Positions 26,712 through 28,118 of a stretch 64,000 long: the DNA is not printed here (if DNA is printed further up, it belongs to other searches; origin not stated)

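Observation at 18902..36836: Family of five surface proteins built from a tandemly duplicated ~170-190-aa jelly-roll-like module (candidate new CBM or catalytic family)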

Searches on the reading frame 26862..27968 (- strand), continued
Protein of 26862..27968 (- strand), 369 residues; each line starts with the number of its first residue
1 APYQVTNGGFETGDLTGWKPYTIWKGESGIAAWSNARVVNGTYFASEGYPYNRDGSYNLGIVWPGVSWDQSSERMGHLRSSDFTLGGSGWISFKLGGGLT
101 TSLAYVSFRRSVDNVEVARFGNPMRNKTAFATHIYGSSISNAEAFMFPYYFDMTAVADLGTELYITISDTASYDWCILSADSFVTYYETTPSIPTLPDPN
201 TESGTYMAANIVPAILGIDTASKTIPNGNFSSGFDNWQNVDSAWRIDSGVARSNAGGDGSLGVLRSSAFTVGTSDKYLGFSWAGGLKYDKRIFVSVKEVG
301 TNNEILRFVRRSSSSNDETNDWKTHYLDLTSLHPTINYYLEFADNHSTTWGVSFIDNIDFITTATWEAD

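Call 98: find_related_loci(query=A2, collection=genome_contigs, flank=10000)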
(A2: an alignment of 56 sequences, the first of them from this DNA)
Query A2 (369 aa) in genome_contigs; peptide patterns used: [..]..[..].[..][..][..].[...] (x = any residue, [..] = any of these).
181 stretches matched a pattern; 171 encode a relative of the query (tblastn E <= 1e-3); the best 80 are kept; 78 distinct loci.
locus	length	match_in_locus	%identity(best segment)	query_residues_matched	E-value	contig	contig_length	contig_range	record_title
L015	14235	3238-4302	59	3-368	2e-140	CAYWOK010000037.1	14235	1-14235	MAG TPA_asm: uncultured Candidatus Izemoplasmatales bacterium isolate SRP178699_co1_459 genome assembly, contig: NODE_55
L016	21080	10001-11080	57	1-368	3e-136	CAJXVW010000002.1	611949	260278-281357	MAG TPA_asm: uncultured Tenericutes bacterium isolate SRR6201695_bin.11_MetaBAT_v2.12.1_MAG genome assembly, contig: NOD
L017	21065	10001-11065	58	3-368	2e-135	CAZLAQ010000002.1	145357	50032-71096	MAG TPA_asm: uncultured Candidatus Izemoplasmatales bacterium isolate SRP178699_co1_449 genome assembly, contig: NODE_35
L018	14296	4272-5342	57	3-368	6e-131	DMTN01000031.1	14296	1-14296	MAG TPA_asm: Acholeplasmatales bacterium isolate UBA12489 contig_11705, whole genome shotgun sequence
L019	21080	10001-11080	56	1-368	9e-129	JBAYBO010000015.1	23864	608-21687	MAG: Bacilli bacterium isolate SO_2016_CLC_T2_123 scaffold01463_PH3_Jul20_2016, whole genome shotgun sequence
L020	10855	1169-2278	57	3-368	2e-127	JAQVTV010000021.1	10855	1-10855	MAG: Candidatus Izemoplasmatales bacterium isolate STF1_40 NODE_18930_length_10855_cov_3.122110_Sandtown_F1, whole genom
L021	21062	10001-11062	57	1-366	1e-126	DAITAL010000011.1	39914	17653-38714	MAG TPA_asm: Bacillota bacterium isolate CTOTU29496 NODE_682_length_39914_cov_7.039364, whole genome shotgun sequence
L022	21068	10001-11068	55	3-368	4e-124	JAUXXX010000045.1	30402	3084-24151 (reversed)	MAG: bacterium isolate C17_metabat.bin.21 C17_k141_51372, whole genome shotgun sequence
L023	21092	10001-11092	57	1-366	7e-134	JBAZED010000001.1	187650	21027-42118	MAG: Bacilli bacterium isolate SO_2017_LW3_117 NODE_102_length_187650_cov_3.014110_LW162_2017, whole genome shotgun sequ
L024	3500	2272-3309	55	1-366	1e-125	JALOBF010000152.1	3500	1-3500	MAG: Bacilli bacterium isolate SO_2017_LW2 bin 87 scaffold_57533_c1_LW138R_2017, whole genome shotgun sequence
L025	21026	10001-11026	55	1-361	5e-122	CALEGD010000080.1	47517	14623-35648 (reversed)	MAG TPA_asm: uncultured Acholeplasmatales bacterium isolate SRR1562009_bin.123_CONCOCT_v1.1_MAG genome assembly, contig:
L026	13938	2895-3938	55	7-366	6e-121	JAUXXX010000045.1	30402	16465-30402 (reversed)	MAG: bacterium isolate C17_metabat.bin.21 C17_k141_51372, whole genome shotgun sequence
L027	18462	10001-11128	54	1-369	4e-120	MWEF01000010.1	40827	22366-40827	MAG: Tenericutes bacterium ADurb.Bin087 BWX74_contig000010, whole genome shotgun sequence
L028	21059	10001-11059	52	1-368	6e-120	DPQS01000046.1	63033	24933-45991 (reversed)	MAG TPA_asm: Clostridiales bacterium isolate UBA11477 contig_2643, whole genome shotgun sequence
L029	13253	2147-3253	52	1-367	2e-114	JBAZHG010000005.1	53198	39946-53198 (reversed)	MAG: Bacilli bacterium isolate SO_2017_LW3_65 NODE_1293_length_53198_cov_1.639992_LW162_2017, whole genome shotgun seque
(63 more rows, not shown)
